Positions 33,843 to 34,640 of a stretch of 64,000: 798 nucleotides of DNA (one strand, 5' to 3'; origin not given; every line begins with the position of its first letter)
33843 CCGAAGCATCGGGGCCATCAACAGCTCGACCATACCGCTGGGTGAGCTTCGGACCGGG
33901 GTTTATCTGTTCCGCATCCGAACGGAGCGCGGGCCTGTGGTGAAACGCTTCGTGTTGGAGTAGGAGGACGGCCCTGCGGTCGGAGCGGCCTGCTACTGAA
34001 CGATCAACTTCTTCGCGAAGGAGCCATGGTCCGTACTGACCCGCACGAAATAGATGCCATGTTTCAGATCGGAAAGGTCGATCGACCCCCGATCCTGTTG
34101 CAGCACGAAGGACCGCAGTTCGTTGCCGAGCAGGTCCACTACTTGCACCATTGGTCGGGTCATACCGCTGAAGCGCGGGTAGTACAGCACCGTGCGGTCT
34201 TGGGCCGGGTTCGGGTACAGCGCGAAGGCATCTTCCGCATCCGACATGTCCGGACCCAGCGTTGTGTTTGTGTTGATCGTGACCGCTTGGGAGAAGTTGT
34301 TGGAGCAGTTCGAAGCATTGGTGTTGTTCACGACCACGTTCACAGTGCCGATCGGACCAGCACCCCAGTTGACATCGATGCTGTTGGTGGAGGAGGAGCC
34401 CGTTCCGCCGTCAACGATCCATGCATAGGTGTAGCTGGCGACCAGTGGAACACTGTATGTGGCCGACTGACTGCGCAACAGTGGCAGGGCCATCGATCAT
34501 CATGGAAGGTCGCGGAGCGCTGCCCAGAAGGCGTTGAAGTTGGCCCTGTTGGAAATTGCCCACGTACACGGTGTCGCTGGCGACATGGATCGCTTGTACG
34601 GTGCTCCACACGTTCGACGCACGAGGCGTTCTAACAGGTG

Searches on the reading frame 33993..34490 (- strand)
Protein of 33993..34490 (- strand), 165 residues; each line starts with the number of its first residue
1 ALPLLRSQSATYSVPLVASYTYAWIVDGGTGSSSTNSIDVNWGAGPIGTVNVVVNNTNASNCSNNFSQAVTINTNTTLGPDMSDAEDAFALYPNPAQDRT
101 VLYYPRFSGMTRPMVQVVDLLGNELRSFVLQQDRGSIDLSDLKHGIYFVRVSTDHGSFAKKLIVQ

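Call 33: search_protein_families(library=pfam, proteins=[window:33993-34490:-], max_evalue=0.001)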
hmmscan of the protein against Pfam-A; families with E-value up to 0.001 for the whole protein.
window:33993-34490:- (165 aa): 1 family
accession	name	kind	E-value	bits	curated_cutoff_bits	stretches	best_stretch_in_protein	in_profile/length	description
PF18962.6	Por_Secre_tail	-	5.8e-13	49.4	27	1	91-164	1-75/75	Secretion system C-terminal sorting domain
